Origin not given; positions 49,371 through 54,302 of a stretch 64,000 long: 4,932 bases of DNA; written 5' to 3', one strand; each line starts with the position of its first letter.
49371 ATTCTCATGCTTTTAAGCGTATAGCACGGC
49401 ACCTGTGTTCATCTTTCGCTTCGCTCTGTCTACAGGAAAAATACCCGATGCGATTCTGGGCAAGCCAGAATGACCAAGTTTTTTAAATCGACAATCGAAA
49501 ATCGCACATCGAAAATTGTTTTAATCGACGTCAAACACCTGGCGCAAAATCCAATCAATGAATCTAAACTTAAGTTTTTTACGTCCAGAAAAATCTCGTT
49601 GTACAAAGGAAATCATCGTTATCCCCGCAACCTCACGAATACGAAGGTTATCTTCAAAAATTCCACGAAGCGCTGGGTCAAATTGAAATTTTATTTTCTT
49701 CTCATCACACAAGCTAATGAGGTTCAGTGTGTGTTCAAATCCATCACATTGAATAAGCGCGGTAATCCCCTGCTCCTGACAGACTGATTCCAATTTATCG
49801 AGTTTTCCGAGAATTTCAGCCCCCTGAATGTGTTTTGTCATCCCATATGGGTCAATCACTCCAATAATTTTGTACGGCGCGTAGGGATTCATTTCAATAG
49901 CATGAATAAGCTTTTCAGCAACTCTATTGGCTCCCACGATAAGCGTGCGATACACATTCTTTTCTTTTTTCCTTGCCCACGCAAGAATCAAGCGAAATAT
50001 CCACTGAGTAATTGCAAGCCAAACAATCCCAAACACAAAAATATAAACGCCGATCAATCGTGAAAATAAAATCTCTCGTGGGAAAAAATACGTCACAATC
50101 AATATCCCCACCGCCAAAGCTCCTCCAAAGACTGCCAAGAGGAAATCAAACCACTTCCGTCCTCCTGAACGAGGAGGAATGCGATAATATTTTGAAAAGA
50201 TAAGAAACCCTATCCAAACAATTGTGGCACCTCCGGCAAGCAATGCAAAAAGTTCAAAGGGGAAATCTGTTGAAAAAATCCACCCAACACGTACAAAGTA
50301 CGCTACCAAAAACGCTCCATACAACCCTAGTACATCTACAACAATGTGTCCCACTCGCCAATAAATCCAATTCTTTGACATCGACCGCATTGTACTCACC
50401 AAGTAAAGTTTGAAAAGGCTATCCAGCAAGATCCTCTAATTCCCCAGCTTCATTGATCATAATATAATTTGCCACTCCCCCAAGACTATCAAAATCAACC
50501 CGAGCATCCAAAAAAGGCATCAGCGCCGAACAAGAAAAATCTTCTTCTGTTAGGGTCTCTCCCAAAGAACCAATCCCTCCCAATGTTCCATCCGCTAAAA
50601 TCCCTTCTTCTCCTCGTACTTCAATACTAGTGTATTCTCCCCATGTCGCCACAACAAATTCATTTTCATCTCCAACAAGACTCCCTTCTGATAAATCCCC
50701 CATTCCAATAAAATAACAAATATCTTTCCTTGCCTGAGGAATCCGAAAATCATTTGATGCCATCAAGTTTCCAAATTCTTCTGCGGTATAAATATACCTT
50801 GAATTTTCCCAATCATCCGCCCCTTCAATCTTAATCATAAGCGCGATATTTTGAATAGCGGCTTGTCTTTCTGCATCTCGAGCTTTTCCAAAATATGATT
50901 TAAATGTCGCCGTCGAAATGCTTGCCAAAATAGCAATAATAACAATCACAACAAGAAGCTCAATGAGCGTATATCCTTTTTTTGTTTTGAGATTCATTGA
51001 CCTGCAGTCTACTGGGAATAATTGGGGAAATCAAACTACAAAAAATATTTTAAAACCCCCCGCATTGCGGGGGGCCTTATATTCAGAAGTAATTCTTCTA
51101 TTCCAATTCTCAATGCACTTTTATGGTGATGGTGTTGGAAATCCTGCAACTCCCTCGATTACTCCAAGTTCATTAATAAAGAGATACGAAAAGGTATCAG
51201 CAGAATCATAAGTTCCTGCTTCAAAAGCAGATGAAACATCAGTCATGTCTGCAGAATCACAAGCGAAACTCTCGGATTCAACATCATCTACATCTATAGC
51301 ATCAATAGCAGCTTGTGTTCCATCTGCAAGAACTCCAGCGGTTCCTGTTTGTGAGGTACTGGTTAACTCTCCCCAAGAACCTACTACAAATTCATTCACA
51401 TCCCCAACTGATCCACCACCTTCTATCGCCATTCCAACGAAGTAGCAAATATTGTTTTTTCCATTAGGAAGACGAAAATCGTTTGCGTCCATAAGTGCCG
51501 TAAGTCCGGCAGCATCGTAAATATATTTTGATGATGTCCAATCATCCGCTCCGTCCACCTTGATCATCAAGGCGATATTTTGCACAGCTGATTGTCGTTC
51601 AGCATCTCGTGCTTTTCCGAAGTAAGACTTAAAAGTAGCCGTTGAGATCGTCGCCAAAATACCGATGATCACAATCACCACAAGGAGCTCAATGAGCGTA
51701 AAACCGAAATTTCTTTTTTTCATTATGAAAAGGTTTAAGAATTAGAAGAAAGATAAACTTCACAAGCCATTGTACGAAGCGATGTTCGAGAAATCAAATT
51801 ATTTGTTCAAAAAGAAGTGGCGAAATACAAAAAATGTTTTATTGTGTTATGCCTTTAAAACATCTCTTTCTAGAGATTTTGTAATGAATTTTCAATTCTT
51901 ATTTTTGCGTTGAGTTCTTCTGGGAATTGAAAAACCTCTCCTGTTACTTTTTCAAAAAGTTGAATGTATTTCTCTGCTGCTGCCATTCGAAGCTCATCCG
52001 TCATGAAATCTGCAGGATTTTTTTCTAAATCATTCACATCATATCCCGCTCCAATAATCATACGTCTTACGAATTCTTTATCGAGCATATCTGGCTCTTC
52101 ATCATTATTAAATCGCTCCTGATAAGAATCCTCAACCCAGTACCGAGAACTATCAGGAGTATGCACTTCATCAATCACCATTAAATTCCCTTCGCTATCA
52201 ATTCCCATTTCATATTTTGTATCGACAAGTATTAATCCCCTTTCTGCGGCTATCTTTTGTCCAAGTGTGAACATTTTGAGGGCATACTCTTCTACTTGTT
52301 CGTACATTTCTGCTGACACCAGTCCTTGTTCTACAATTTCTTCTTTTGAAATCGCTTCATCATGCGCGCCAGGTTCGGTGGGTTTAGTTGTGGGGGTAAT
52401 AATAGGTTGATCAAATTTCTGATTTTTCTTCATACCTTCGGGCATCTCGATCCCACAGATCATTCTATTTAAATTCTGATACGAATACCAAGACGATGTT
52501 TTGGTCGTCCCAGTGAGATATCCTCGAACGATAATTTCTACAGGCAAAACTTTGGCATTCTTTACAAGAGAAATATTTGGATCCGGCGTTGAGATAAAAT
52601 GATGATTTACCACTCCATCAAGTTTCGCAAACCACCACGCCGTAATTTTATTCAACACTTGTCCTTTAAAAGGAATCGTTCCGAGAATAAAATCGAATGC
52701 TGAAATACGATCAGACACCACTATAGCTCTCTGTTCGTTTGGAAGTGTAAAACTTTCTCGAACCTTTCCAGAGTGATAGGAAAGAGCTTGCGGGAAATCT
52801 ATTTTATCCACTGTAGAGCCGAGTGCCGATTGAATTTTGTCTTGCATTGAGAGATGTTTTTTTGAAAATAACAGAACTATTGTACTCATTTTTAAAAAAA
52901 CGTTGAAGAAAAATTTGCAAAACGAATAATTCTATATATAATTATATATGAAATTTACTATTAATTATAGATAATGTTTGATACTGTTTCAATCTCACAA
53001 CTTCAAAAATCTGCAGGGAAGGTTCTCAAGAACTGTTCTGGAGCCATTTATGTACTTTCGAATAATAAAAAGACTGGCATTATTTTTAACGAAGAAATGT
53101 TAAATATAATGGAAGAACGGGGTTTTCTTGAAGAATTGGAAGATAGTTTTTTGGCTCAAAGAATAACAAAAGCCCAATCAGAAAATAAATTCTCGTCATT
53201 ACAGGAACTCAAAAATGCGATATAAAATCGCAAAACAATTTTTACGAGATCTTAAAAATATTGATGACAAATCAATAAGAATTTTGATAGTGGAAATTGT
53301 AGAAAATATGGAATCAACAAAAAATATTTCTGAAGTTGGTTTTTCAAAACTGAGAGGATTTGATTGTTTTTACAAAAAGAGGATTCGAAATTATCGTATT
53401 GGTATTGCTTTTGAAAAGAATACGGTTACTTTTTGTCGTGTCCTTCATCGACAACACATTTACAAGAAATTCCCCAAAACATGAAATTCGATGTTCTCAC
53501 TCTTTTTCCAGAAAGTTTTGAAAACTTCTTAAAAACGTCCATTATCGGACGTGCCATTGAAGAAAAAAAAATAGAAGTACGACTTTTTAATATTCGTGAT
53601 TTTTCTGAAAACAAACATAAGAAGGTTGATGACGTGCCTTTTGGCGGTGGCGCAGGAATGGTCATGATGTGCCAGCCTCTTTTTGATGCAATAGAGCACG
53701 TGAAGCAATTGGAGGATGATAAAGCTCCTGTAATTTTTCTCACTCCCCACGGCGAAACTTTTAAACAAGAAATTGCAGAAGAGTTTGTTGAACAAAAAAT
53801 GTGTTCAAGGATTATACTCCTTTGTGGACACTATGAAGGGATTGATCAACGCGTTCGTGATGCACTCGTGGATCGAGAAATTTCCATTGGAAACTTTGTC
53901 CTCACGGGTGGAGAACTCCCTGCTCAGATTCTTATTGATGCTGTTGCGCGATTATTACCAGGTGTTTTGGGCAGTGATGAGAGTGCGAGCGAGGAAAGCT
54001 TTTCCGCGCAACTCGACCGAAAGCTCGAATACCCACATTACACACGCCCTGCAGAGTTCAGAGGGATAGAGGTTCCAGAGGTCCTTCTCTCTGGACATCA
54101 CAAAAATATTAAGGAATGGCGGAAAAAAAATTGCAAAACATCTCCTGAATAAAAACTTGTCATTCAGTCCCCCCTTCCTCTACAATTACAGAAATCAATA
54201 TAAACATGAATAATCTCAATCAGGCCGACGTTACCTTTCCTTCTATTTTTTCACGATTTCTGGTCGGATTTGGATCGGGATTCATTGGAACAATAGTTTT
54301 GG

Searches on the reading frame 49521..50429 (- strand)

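Call 65: search_protein_families(library=pfam, proteins=[window:49521-50429:-], max_evalue=0.001)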
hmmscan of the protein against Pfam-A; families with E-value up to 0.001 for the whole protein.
window:49521-50429:- (302 aa): 1 family
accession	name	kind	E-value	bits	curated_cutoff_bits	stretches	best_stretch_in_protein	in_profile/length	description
PF13727.12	CoA_binding_3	-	5.6e-14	53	25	1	100-226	22-146/175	CoA-binding domain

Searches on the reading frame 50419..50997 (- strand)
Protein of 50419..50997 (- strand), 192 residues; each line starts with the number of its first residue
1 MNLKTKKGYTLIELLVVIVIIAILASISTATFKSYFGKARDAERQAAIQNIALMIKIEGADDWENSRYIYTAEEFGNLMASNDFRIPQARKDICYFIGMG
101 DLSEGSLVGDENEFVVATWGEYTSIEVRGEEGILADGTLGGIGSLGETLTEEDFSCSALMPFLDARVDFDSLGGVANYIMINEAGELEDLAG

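Call 65: search_protein_families(library=pfam, proteins=[window:50419-50997:-], max_evalue=0.001)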
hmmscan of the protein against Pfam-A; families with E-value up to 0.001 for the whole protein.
window:50419-50997:- (192 aa): 1 family
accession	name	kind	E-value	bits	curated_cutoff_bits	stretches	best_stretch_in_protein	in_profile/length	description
PF07963.17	N_methyl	-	1.1e-08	34.7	21.2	1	4-27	2-25/27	Prokaryotic N-terminal methylation motif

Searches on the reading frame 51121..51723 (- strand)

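Call 65: search_protein_families(library=pfam, proteins=[window:51121-51723:-], max_evalue=0.001)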
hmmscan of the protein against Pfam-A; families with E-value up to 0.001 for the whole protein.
window:51121-51723:- (200 aa): 1 family
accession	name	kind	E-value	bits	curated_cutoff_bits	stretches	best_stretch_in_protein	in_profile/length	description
PF07963.17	N_methyl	-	2.8e-09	36.6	21.2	1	3-27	2-26/27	Prokaryotic N-terminal methylation motif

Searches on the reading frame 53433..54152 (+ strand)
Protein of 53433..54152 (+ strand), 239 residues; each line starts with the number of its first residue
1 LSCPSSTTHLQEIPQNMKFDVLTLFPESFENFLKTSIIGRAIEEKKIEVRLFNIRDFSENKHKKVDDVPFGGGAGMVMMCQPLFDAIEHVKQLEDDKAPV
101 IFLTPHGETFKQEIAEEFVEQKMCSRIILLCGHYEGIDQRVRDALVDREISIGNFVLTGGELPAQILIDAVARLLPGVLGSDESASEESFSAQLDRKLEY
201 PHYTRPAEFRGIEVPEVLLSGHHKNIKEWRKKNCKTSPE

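Call 65: search_protein_families(library=pfam, proteins=[window:53433-54152:+], max_evalue=0.001)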
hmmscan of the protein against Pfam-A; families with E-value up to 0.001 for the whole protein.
window:53433-54152:+ (239 aa): 1 family
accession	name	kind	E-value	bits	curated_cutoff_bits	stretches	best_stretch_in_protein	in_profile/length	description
PF01746.26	tRNA_m1G_MT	-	6.1e-58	196.2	27.3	1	39-233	2-185/195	tRNA (Guanine-1)-methyltransferase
